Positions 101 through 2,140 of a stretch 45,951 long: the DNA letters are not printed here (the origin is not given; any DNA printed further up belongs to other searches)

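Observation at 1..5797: Orphan nitrogenase-superfamily reductase operon under MarR control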

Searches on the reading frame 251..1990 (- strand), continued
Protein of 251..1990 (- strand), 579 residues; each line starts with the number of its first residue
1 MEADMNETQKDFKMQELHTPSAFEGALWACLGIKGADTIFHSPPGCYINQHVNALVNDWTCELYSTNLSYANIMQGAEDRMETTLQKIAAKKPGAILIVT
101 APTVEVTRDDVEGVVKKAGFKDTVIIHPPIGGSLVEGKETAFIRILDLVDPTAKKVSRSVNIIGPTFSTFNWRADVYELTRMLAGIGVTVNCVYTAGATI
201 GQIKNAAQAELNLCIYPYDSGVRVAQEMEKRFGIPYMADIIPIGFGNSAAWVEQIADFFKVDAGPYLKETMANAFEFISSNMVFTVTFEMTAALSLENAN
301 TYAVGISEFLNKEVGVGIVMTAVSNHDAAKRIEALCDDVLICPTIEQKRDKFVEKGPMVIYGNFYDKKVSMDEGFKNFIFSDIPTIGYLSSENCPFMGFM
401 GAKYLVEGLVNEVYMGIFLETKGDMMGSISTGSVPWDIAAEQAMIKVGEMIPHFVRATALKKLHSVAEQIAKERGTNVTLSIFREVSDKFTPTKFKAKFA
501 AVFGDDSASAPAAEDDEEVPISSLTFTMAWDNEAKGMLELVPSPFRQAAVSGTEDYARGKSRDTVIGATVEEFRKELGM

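Call 91: search_protein_families(library=ncbifam, proteins=[L007:11853-13064:+, L001:12576-13298:+, L001:11826-12512:+, L004:12688-13392:+], max_evalue=0.001)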
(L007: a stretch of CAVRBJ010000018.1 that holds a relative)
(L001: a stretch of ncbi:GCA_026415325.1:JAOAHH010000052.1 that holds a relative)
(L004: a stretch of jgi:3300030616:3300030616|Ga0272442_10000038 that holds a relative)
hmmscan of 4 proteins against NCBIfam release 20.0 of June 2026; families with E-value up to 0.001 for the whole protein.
L007:11853-13064:+ (403 aa): 3 families
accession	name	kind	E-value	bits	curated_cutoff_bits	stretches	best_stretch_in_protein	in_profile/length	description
NF033198.0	F430_CfbA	equivalog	4.3e-11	42.8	120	1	304-372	19-86/122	sirohydrochlorin nickelochelatase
NF002090.2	PRK00923.1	subfamily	4.4e-10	39.7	120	1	309-369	25-84/129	sirohydrochlorin nickelochelatase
TIGR00109.1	hemH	equivalog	8.6e-05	22.1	124.6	0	323-399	98-176/322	ferrochelatase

L001:12576-13298:+ (240 aa): 3 families
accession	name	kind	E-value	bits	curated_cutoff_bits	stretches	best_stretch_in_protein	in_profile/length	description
NF009720.0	PRK13247.1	equivalog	5.3e-07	29.6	263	1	50-233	41-221/240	15,16-dihydrobiliverdin:ferredoxin oxidoreductase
NF009723.0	PRK13250.1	equivalog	6.1e-06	25.9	327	1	50-237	50-234/248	phycoerythrobilin:ferredoxin oxidoreductase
NF009722.0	PRK13249.1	equivalog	0.00038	20.2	283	1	76-237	90-251/257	phycoerythrobilin:ferredoxin oxidoreductase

L001:11826-12512:+ (228 aa): 9 families
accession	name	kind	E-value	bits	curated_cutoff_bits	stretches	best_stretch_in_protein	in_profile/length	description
TIGR03466.1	HpnA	hypoth_equivalog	2.6e-12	46.3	367.65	1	7-121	3-116/327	hopanoid-associated sugar epimerase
NF052578.1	StrlDmthSdmBMthl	equivalog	6.3e-07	29.4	600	1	6-121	2-116/328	sterol demethylase protein SdmB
NF041293.1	G6PDh_Azf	equivalog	9.2e-06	25.3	400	1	6-118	4-115/252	NAD-dependent glucose-6-phosphate dehydrogenase Azf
NF004520.0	PRK05865.1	equivalog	9.2e-06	23.8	1509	1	7-162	3-125/854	sugar epimerase family protein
NF058621.1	DiazavRedAvaA7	equivalog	8.7e-05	22.3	400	1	7-116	3-112/304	3-diazoavenalumate denitrifying reductase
NF006119.0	PRK08264.1-5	subfamily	0.00015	21.4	249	1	3-87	5-87/233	SDR family oxidoreductase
NF042422.1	oxyalk_red_OleD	equivalog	0.00016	21.2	580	1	7-121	3-113/329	2-alkyl-3-oxoalkanoate reductase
NF042423.1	oxyalk_red_Shew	equivalog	0.00017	20.8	580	1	3-118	7-118/331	2-alkyl-3-oxoalkanoate reductase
TIGR01777.1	yfcH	hypoth_equivalog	0.00085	19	207.35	0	7-49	1-43/292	TIGR01777 family oxidoreductase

L004:12688-13392:+ (234 aa): 0 families

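Call 95: find_homologous_proteins(query=L001:12576-13298:+, max_evalue=0.00001)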
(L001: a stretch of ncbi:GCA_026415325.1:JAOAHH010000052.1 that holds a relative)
Query L001:12576-13298:+ (240 aa): 134 proteins with E <= 0.00001 among 274 candidates; the best 120 are listed.
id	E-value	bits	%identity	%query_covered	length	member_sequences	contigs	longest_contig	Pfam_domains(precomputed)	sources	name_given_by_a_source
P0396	7.7e-151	519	91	100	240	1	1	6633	PF05996.18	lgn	-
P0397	6.9e-145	499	88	100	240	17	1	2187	PF05996.18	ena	-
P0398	1.0e-128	446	76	100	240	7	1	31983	PF05996.18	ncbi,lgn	-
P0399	1.1e-126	440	77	100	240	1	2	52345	PF05996.18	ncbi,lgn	-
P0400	6.9e-125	434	75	100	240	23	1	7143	PF05996.18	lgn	-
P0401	2.3e-124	432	73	100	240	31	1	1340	PF05996.18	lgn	-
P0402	1.3e-123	430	74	100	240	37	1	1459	PF05996.18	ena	-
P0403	1.3e-123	430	75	100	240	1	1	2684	PF05996.18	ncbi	ncbi:hypothetical protein ACFL43_07380 [Thermodesulfobacteriota bacterium]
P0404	1.3e-123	430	74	99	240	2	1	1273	PF05996.18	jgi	jgi:hypothetical protein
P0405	1.7e-123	429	75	100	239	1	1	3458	PF05996.18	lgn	-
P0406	3.1e-123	428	74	100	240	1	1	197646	PF05996.18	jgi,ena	-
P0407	6.0e-123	427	75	100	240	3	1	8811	PF05996.18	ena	-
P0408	1.1e-121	423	75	100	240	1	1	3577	PF05996.18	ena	-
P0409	1.1e-121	423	73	100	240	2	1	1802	PF05996.18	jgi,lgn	jgi:hypothetical protein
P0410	1.7e-121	423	73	100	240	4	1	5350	PF05996.18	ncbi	-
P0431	1.8e-111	390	68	100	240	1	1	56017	PF05996.18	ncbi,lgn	-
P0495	1.7e-91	324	59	100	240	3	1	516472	PF05996.18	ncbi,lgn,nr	ncbi:MAG: hypothetical protein HZA77_09450 [Candidatus Schekmanbacteria bacterium]|nr:hypothetical p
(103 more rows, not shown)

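Call 96: find_encoding_contigs(protein=P0399, flank=8000, max_places=1)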
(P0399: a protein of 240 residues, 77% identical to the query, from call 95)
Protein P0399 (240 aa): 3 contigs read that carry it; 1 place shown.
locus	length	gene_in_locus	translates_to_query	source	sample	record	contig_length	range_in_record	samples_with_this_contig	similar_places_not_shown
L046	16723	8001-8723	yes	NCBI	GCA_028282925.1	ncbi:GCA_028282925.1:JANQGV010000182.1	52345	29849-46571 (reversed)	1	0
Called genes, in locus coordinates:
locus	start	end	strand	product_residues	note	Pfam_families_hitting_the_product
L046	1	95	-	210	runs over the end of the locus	PF02525:Flavodoxin_2, PF03358:FMN_red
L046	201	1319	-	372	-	PF04107:GCS2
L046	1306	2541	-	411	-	PF01546:Peptidase_M20, PF07687:M20_dimer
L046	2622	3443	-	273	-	PF00795:CN_hydrolase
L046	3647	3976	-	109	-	-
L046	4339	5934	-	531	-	PF01839:FG-GAP (faint), PF13517:FG-GAP_3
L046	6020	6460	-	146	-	PF01243:PNPOx_N, PF12900:Pyridox_ox_2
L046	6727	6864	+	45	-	-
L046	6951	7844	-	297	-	PF03279:Lip_A_acyltrans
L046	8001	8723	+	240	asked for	PF05996:Fe_bilin_red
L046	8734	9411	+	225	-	-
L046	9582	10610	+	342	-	PF04389:Peptidase_M28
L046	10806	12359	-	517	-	PF03417:AAT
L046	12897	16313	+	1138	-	-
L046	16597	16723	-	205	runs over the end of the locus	PF12900:Pyridox_ox_2 (weak), PF01243:PNPOx_N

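Call 97: find_encoding_contigs(protein=P0431, flank=8000, max_places=1)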
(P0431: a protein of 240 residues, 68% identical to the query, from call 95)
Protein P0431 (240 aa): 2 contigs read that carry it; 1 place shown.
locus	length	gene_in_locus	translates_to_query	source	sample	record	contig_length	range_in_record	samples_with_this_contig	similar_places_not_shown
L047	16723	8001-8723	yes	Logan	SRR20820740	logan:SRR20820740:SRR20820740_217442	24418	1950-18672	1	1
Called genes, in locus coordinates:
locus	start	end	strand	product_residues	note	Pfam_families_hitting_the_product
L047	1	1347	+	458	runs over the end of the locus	-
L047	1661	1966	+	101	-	PF00216:Bac_DNA_binding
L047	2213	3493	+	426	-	PF04015:DUF362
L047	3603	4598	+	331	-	PF08100:Dimerisation, PF00891:Methyltransf_2, PF13489:Methyltransf_23 (weak)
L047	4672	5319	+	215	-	PF13353:Fer4_12 (weak), PF04055:Radical_SAM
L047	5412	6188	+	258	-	PF12695:Abhydrolase_5, PF00561:Abhydrolase_1 (faint)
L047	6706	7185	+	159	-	PF22381:Staph_reg_Sar_Rot (weak), PF01047:MarR, PF12802:MarR_2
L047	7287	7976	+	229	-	PF01370:Epimerase, PF05368:NmrA, PF01073:3Beta_HSD, PF13460:NAD_binding_10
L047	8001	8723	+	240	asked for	PF05996:Fe_bilin_red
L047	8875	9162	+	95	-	-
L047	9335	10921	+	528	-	PF06980:DUF1302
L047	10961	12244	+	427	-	PF07044:DUF1329, PF17131:TP_0789-like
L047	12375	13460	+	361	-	PF14870:PSII_BNR, PF25852:DUF6242_C (faint), PF02012:BNR (faint), PF15902:Sortilin-Vps10 (faint), PF14870:PSII_BNR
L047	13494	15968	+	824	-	PF03176:MMPL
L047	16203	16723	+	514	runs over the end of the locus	PF02789:Peptidase_M17_N, PF00883:Peptidase_M17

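Call 98: find_encoding_contigs(protein=P0495, flank=8000, max_places=1)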
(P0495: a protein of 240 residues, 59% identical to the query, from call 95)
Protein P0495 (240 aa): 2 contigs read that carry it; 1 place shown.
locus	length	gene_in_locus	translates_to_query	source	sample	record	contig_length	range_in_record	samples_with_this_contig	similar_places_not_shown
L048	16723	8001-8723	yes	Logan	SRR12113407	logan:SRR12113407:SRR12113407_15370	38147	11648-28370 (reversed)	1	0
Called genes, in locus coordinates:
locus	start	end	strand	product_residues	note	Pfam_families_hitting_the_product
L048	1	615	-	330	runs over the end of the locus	PF03706:LPG_synthase_TM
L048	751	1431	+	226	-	-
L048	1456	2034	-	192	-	PF01694:Rhomboid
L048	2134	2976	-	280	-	PF02163:Peptidase_M50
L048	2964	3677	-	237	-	PF02811:PHP (weak), PF13263:PHP_C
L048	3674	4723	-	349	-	PF08100:Dimerisation, PF00891:Methyltransf_2, PF08242:Methyltransf_12 (weak), PF13649:Methyltransf_25 (weak)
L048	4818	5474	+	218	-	PF13483:Lactamase_B_3, PF12706:Lactamase_B_2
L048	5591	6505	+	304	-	PF01077:NIR_SIR (weak), PF00037:Fer4 (faint), PF12838:Fer4_7 (faint), PF13237:Fer4_10 (faint), PF13187:Fer4_9 (weak)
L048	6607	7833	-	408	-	PF28548:4TM_phosphoesterase, PF00149:Metallophos, PF12850:Metallophos_2 (weak)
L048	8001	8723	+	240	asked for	PF05996:Fe_bilin_red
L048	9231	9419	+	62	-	-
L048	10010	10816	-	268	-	PF23441:SDR, PF00106:adh_short, PF08659:KR, PF13561:adh_short_C2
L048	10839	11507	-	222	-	PF02596:DUF169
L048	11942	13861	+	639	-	PF00012:HSP70, PF06723:MreB_Mbl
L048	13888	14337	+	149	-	PF00011:HSP20, PF17886:ArsA_HSP20 (weak)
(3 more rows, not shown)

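Call 100: predict_structure(alignment_id=A2)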
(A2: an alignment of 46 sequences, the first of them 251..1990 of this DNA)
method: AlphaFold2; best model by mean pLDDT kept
length: 579 residues; sequences in the alignment: 46
mean_pLDDT: 85.2   pTM: 0.70
mean pLDDT of the five models: 85.2, 83.8, 83.6, 82.3, 82.2
residues with pLDDT >= 90: 316; 70-90: 167; 50-70: 64; < 50: 32
segments of 3 or more residues with pLDDT < 50: 1-12, 423-430, 506-516
pLDDT, mean of each block of 10 residues (from residue 1): 36 59 88 88 68 64 67 69 91 93 84 92 94 90 97 96 89 94 98 90 97 96 97 97 98 98 98 94 84 93 97 96 94 94 91 92 90 87 67 90 95 75 46 78 85 69 85 91 88 74 56 54 93 93 89 95 94 86
secondary structure, 60 per line:
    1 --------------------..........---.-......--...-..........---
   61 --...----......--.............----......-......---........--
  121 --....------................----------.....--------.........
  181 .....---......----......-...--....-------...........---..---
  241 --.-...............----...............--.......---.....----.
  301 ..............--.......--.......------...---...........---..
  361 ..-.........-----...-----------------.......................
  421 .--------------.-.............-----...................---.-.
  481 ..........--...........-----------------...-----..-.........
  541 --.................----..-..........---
elements in order: H22-30 E36-41 H48-57 E63-65 H70-75 H78-90 E95-100 H102-107 H111-118 E123-126 H134-148 E159-163 H172-185 E189-194 H200-204 E211-214 H222-232 H245-259 H264-278 H281-287 E291-295 H300-314 E317-323 H326-332 E339-341 H345-355 E359-362 H364-372 E378-380 H398-421 H438-450 H456-474 H480-490 H493-503 H532-540 H543-559 H567-576

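Call 103: fold_search(model_id=the predicted structure, library=pdb)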
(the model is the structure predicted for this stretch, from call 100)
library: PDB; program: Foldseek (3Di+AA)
matches with E <= 10: 1287; with E <= 0.001: 132
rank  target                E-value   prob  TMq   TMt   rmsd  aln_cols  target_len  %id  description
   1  8boq_B                8.0e-22  1.00  0.61  0.76   4.6       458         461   17  A. vinelandii Fe-nitrogenase FeFe protein (released 2023-06-14)
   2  8oie_C                1.7e-21  1.00  0.61  0.76   4.5       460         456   18  Iron Nitrogenase Complex from Rhodobacter capsulatus (released 2023-10-04)
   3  2xdq_B                2.4e-21  1.00  0.62  0.80   3.3       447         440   22  Dark Operative Protochlorophyllide Oxidoreductase (ChlN-ChlB)2 Complex (released 2010-06-16)
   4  8vqi_D                3.1e-21  1.00  0.61  0.83   3.1       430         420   20  CryoEM structure of BchN-BchB electron acceptor component protein of DPOR with Pchlide (released 2025-04-30)
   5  3aeu_D                3.3e-21  1.00  0.60  0.81   3.2       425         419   19  Structure of the light-independent protochlorophyllide reductase catalyzing a key reduction for greening in the dark (released 2010-04-21)
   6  3aet_B                7.8e-21  1.00  0.61  0.82   3.3       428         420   19  Structure of the light-independent protochlorophyllide reductase catalyzing a key reduction for greening in the dark (released 2010-04-21)
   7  9buo_B                8.3e-21  1.00  0.61  0.81   3.8       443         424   20  CryoEM structure of DPOR in the presence of ADP-AlF3 (released 2025-05-07)
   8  3aek_B                9.7e-21  1.00  0.60  0.81   3.8       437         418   18  Structure of the light-independent protochlorophyllide reductase catalyzing a key reduction for greening in the dark (released 2010-04-21)
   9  3aer_D                1.1e-20  1.00  0.60  0.81   3.1       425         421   19  Structure of the light-independent protochlorophyllide reductase catalyzing a key reduction for greening in the dark (released 2010-04-21)
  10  8vqj_D                1.3e-20  1.00  0.62  0.82   4.0       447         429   20  CryoEM structure of DPOR under turnover (released 2025-04-30)
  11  3aeq_B                1.6e-20  1.00  0.61  0.83   3.3       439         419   18  Structure of the light-independent protochlorophyllide reductase catalyzing a key reduction for greening in the dark (released 2010-04-21)
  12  9buo_D                1.7e-20  1.00  0.62  0.82   4.5       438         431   20  CryoEM structure of DPOR in the presence of ADP-AlF3 (released 2025-05-07)
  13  3aeu_B                2.2e-20  1.00  0.60  0.81   3.5       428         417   19  Structure of the light-independent protochlorophyllide reductase catalyzing a key reduction for greening in the dark (released 2010-04-21)
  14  3aer_B                3.0e-20  1.00  0.61  0.82   3.6       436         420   18  Structure of the light-independent protochlorophyllide reductase catalyzing a key reduction for greening in the dark (released 2010-04-21)
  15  2ynm_D                4.6e-20  1.00  0.59  0.69   7.9       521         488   17  Structure of the ADPxAlF3-Stabilized Transition State of the Nitrogenase-like Dark-Operative Protochlorophyllide Oxido (released 2013-01-30)
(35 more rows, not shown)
